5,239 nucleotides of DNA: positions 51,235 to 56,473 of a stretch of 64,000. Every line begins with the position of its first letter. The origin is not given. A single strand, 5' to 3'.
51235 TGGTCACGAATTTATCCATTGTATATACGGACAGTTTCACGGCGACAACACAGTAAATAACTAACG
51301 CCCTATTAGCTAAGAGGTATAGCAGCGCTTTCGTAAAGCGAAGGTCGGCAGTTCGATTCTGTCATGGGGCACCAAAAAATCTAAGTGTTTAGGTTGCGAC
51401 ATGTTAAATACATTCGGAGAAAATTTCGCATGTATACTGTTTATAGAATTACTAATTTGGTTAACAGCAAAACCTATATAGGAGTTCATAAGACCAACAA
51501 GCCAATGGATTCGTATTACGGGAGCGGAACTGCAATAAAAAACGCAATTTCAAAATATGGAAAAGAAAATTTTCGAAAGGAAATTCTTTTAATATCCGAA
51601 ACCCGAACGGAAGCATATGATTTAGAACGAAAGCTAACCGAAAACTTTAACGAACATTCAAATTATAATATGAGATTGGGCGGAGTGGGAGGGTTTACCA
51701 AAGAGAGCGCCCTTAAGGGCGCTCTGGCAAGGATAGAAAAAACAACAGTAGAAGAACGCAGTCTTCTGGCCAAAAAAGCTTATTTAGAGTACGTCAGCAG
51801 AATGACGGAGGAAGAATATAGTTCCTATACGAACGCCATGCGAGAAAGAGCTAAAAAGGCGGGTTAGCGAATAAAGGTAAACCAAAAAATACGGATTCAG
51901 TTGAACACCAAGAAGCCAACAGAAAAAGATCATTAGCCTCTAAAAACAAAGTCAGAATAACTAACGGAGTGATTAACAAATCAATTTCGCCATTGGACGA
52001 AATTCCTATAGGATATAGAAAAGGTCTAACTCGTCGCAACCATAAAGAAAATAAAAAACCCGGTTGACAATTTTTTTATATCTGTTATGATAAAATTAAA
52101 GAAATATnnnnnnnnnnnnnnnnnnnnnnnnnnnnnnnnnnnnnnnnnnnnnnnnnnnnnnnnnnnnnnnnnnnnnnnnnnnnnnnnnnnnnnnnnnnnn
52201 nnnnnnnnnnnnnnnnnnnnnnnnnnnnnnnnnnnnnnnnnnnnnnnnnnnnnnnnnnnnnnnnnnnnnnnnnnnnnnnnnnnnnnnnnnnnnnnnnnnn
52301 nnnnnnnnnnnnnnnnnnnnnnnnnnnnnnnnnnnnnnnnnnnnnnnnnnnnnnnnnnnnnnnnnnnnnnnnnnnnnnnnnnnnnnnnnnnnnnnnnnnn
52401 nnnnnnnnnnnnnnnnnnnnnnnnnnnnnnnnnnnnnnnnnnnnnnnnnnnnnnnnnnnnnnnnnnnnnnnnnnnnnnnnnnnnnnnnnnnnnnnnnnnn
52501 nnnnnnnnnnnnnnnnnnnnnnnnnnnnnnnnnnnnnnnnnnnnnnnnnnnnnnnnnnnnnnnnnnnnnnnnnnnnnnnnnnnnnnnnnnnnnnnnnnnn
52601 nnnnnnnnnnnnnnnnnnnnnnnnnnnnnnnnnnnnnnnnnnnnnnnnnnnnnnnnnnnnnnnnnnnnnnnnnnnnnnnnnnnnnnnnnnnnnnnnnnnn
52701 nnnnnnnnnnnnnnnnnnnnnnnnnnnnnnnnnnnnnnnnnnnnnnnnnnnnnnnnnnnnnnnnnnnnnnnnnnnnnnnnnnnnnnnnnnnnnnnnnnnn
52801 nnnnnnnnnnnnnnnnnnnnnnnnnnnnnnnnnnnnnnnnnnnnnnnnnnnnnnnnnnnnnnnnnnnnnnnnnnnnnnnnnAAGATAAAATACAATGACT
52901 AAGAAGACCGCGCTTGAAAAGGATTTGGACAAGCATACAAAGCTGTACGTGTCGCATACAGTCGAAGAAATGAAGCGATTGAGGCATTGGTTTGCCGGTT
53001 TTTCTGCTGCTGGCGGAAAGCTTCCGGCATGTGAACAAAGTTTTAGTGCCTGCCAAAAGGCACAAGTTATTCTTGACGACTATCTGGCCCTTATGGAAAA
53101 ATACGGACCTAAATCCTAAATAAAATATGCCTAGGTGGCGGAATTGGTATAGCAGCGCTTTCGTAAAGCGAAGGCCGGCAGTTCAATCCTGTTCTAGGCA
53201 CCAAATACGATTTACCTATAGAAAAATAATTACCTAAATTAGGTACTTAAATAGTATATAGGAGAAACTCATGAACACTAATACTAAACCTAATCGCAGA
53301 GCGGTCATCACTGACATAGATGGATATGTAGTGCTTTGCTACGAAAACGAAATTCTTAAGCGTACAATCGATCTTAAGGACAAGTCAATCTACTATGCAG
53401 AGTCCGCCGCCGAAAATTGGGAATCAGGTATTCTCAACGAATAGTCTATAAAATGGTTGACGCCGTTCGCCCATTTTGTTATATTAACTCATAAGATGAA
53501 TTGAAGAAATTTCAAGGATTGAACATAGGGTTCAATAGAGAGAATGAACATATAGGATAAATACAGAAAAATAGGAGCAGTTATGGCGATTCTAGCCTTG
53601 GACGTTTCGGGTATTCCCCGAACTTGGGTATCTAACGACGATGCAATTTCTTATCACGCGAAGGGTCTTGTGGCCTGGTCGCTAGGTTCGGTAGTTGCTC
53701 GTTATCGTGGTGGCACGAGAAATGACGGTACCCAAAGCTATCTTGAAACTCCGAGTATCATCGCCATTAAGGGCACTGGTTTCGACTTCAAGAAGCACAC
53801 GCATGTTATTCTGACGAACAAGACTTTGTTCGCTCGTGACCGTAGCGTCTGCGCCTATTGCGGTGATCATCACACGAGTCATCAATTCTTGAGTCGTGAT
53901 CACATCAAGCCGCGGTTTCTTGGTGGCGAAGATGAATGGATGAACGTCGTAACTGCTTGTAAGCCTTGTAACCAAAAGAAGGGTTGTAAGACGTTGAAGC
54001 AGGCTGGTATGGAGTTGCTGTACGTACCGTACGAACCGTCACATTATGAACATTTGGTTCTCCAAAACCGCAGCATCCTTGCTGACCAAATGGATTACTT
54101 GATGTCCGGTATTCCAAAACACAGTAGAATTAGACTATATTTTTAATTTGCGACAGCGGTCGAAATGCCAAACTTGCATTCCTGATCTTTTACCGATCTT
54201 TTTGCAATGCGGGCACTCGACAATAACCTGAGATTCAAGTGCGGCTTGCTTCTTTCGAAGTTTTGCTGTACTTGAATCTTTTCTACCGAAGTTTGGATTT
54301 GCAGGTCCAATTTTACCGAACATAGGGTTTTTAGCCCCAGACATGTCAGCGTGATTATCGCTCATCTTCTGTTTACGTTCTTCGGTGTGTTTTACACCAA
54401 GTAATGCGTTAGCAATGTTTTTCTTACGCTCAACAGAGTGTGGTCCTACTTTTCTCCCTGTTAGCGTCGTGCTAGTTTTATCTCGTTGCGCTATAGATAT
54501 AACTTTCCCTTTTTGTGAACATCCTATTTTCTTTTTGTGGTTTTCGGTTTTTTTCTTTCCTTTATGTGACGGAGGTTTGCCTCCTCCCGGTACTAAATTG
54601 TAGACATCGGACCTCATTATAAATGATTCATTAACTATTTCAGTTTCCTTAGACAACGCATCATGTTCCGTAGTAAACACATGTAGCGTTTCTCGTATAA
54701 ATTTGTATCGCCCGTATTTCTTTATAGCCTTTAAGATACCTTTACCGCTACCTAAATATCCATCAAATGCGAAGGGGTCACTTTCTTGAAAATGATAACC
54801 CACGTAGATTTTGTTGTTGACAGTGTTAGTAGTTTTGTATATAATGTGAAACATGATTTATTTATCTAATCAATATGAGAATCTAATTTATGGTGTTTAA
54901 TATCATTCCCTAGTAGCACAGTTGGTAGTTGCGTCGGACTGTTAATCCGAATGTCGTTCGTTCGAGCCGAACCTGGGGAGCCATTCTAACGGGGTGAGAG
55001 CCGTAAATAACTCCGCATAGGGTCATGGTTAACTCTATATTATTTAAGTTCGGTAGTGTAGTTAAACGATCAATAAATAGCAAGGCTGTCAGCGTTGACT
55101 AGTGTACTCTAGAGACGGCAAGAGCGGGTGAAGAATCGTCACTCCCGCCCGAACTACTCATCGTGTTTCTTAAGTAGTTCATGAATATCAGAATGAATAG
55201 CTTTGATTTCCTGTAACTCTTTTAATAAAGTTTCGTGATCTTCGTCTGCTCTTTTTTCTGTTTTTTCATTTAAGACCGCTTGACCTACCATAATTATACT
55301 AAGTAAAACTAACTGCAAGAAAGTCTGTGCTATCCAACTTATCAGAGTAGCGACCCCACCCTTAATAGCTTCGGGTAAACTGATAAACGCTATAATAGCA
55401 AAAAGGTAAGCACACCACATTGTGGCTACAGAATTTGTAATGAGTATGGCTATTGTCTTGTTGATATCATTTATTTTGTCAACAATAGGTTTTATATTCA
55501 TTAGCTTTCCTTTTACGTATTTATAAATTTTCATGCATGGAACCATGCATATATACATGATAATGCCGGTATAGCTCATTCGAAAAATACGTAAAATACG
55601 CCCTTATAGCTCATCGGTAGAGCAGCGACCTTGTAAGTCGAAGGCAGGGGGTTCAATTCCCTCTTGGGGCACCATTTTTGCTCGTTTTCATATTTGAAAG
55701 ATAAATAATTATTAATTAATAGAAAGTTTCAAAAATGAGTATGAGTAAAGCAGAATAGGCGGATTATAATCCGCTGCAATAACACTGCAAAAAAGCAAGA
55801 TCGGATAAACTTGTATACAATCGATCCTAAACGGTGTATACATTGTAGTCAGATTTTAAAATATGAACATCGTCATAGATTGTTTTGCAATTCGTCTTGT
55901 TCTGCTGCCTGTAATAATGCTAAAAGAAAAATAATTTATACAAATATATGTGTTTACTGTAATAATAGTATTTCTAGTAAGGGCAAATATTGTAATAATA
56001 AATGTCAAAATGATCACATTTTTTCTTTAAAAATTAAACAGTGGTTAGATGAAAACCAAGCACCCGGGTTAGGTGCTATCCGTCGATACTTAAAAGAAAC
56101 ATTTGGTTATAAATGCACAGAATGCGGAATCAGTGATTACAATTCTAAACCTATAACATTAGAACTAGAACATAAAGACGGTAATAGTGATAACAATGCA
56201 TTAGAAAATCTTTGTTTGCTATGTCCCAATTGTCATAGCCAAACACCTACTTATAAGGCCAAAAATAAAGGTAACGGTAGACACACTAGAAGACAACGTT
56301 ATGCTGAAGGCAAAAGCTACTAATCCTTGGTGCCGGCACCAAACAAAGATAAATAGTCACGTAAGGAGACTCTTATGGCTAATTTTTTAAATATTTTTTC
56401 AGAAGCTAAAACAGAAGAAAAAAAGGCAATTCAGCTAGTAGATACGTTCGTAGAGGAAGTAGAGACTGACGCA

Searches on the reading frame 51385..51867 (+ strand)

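Call 93: search_protein_families(library=pfam, proteins=[window:51385-51867:+], max_evalue=0.001)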
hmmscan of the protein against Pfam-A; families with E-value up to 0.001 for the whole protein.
window:51385-51867:+ (160 aa): 2 families
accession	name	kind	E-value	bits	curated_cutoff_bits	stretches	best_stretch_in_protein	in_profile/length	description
PF19835.5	SegE_GIY-YIG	-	1.2e-07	32.4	25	1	43-81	59-97/123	Putative endonuclease segE, GIY-YIG domain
PF01541.30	GIY-YIG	-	1.2e-05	25.9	22.6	1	16-95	1-78/78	GIY-YIG catalytic domain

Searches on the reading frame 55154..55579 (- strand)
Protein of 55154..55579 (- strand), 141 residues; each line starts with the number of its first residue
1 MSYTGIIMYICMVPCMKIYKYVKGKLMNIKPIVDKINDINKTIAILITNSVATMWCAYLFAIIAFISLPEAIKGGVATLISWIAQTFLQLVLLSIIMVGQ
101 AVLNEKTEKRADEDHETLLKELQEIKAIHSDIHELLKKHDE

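Call 93: search_protein_families(library=pfam, proteins=[window:55154-55579:-], max_evalue=0.001)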
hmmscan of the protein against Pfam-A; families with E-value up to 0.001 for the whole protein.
window:55154-55579:- (141 aa): 1 family
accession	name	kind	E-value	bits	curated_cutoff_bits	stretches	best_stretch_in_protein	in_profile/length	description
PF06210.16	DUF1003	-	8.9e-06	26.3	27.4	1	88-140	45-97/103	Protein of unknown function (DUF1003)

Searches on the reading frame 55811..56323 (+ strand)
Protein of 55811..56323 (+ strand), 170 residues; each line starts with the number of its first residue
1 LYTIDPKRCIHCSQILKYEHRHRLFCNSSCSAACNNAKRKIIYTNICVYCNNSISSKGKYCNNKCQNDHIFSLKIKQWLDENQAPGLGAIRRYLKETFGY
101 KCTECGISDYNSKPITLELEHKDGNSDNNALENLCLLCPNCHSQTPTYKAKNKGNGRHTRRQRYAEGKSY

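Call 93: search_protein_families(library=pfam, proteins=[window:55811-56323:+], max_evalue=0.001)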
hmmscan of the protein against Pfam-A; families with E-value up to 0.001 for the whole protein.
window:55811-56323:+ (170 aa): 1 family
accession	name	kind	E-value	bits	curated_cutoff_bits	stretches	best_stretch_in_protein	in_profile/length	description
PF13392.12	HNH_3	-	0.00072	19.6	24.8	0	114-137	16-39/46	HNH endonuclease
